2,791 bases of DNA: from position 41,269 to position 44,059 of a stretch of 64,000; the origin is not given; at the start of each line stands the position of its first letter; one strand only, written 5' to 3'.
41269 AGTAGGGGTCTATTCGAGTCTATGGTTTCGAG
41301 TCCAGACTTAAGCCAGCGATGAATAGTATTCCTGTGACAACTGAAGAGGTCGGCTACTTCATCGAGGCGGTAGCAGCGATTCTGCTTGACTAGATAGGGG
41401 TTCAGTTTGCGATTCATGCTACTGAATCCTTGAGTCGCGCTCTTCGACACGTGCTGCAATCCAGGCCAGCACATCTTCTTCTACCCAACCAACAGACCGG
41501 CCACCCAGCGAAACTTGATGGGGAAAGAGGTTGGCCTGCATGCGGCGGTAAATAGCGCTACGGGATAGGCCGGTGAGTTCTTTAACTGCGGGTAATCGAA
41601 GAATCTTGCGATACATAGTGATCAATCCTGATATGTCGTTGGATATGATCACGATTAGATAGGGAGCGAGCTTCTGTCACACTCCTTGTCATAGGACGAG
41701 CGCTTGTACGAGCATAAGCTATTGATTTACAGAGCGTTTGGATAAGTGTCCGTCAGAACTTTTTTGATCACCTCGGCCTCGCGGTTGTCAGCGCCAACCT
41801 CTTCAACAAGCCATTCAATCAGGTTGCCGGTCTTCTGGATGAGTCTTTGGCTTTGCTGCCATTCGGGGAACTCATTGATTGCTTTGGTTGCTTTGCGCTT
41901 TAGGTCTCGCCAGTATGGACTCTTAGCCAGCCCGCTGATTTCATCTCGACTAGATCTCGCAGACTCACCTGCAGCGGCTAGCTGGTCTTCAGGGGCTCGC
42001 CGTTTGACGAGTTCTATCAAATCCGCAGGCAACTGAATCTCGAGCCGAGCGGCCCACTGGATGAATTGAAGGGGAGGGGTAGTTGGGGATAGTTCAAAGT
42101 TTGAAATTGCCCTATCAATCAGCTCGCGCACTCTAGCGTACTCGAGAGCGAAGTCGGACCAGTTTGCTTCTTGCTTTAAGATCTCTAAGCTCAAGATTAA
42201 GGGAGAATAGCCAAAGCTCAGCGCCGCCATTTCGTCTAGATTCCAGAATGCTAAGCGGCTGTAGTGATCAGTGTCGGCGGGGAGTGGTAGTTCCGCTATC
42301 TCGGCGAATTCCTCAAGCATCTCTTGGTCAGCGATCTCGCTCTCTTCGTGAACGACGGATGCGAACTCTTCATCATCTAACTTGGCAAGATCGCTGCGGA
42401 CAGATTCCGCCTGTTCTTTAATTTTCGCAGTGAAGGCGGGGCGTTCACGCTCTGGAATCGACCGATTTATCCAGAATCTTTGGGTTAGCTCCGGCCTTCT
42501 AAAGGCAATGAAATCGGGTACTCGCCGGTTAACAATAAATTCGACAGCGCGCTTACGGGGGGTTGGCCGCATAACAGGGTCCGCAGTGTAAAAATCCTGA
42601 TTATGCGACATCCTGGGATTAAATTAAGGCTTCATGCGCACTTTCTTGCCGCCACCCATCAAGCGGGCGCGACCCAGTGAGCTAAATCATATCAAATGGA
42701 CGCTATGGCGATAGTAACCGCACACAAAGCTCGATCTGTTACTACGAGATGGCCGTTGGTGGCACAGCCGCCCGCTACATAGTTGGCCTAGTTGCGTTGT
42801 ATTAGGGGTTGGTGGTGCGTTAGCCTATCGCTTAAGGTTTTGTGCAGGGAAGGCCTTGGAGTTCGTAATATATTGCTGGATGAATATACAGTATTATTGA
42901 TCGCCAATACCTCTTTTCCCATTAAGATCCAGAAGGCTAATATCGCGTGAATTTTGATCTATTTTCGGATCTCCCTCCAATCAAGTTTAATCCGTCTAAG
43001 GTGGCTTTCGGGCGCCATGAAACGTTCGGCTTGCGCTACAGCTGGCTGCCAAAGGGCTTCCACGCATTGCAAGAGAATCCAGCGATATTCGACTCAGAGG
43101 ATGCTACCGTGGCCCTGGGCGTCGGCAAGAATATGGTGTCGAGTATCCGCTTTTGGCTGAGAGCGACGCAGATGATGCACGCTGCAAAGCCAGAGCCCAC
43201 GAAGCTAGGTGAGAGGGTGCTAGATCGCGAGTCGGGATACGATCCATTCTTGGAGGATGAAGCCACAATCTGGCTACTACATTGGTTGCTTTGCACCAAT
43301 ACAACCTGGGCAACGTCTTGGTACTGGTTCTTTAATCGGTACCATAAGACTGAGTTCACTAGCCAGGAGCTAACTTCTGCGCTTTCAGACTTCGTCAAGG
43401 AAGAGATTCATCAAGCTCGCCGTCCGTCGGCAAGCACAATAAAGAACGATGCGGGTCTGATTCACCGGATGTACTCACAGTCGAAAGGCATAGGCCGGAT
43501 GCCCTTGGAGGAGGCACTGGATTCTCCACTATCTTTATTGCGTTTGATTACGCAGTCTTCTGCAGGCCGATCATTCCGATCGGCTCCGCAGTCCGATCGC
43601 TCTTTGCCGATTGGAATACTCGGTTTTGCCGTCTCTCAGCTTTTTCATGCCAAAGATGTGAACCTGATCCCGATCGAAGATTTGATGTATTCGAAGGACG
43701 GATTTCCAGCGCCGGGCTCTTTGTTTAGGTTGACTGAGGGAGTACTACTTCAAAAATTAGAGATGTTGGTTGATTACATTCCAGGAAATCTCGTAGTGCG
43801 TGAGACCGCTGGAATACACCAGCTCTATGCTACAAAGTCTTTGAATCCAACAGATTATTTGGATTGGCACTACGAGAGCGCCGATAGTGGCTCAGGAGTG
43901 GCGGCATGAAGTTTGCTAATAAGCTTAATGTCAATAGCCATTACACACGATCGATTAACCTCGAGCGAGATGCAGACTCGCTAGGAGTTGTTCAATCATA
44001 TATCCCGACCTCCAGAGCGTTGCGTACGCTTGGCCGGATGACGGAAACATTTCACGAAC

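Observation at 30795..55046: Composite ~24-kb island at tRNA-Phe with two recombinases and modular cargo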

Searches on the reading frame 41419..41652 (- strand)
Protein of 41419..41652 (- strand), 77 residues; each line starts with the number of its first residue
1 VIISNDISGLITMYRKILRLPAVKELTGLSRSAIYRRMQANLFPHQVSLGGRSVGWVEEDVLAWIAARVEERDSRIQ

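Call 8: search_protein_families(library=pfam, proteins=[window:41419-41652:-])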
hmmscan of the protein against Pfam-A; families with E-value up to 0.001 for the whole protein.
window:41419-41652:- (77 aa): 1 family
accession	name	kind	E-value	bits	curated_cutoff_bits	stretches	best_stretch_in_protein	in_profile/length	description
PF05930.18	Phage_AlpA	-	6.6e-19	68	21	1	16-65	2-51/51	Prophage CP4-57 regulatory protein (AlpA)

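Call 97: search_protein_families(library=phrogs, proteins=[window:41419-41652:-], max_evalue=0.001)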
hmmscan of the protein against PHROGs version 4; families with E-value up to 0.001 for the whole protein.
window:41419-41652:- (77 aa): 3 families
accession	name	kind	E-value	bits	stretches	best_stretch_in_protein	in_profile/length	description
phrog_2790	-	integration and excision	6.7e-11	43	1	11-68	22-79/100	excisionase and transcriptional regulator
phrog_66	-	integration and excision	1.3e-09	39.2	1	15-75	91-150/412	excisionase and transcriptional regulator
phrog_25262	-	unknown function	0.00018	22.5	1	15-68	32-84/106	-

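Call 114: search_protein_families(library=padloc, proteins=[window:41419-41652:-], max_evalue=0.001)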
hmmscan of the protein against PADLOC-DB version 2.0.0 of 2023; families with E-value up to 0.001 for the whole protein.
window:41419-41652:- (77 aa): 1 family
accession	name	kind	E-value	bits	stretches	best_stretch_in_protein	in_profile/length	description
PDLC04133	mad1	-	0.00052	18.3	1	21-65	9-51/60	mads_1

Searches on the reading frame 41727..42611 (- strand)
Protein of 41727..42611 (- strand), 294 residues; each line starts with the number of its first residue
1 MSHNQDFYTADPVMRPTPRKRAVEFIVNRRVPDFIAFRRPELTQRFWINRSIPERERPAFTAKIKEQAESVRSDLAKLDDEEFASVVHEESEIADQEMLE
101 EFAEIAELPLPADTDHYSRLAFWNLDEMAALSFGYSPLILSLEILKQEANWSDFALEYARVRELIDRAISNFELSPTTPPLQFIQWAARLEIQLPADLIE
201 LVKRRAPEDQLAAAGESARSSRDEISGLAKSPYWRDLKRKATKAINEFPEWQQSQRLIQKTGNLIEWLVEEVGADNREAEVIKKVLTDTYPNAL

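Call 8: search_protein_families(library=pfam, proteins=[window:41727-42611:-])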
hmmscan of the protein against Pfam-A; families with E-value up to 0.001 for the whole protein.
window:41727-42611:- (294 aa): 0 families

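Call 9: search_protein_families(library=padloc, proteins=[window:41727-42611:-])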
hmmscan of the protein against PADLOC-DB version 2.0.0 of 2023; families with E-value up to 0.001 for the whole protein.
window:41727-42611:- (294 aa): 0 families

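Call 10: search_protein_families(library=ncbifam, proteins=[window:41727-42611:-])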
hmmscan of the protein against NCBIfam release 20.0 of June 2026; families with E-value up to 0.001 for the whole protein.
window:41727-42611:- (294 aa): 0 families

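Call 76: search_protein_families(library=pfam, proteins=[window:41727-42611:-], max_evalue=1)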
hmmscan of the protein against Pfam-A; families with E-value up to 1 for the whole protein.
window:41727-42611:- (294 aa): 1 family
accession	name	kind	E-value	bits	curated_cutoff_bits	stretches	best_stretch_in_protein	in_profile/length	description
PF11455.13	MazE-like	-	0.084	13.3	22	1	52-85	23-56/65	Antitoxin MazE-like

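Call 97: search_protein_families(library=phrogs, proteins=[window:41727-42611:-], max_evalue=0.001)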
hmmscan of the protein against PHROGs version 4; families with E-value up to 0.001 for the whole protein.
window:41727-42611:- (294 aa): 0 families

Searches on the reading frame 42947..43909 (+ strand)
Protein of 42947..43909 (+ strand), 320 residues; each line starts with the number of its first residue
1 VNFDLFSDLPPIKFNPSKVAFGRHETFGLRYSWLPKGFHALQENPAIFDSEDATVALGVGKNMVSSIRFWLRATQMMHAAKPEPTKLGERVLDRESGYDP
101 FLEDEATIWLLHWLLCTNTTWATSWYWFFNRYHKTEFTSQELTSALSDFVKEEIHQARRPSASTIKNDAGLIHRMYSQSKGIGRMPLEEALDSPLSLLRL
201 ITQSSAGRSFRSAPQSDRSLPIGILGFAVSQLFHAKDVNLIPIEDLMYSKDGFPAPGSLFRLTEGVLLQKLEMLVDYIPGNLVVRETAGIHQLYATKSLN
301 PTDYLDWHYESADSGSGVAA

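Call 8: search_protein_families(library=pfam, proteins=[window:42947-43909:+])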
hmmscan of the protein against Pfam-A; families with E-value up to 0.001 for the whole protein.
window:42947-43909:+ (320 aa): 1 family
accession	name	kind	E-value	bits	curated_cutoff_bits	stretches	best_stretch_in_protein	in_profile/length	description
PF13182.11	DUF4007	-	5.2e-77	259.2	27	1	21-309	1-288/288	Protein of unknown function (DUF4007)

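Call 9: search_protein_families(library=padloc, proteins=[window:42947-43909:+])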
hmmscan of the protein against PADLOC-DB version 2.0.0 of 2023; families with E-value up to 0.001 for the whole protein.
window:42947-43909:+ (320 aa): 11 families
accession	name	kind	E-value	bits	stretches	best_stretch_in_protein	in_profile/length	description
PDLC02768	SspB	-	1.5e-87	291.7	1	20-308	2-294/295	SspB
PDLC02769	SspB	-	1.9e-80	268.3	1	20-296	2-280/282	SspB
PDLC02766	SspB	-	1.5e-62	209.5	1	21-297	3-284/285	SspB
PDLC02760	SspB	-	8.2e-52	174.4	1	19-293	2-268/269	SspB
PDLC02764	SspB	-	4.8e-41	138.9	1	21-292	1-267/276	SspB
PDLC02762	SspB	-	1.8e-34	117.4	1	20-309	2-291/293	SspB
PDLC02765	SspB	-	1.1e-29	102.5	1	21-294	4-284/292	SspB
PDLC02763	SspB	-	3.5e-24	83.9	1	18-181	4-161/279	SspB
PDLC02767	SspB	-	8.9e-21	72.8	1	18-180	5-172/295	SspB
PDLC02761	SspB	-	1e-14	52.6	1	96-297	112-322/340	SspB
PDLC02510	BrxP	-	5.3e-06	22.9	1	20-149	524-636/779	BrxP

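Call 10: search_protein_families(library=ncbifam, proteins=[window:42947-43909:+])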
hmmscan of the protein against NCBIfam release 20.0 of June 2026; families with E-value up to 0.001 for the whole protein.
window:42947-43909:+ (320 aa): 0 families
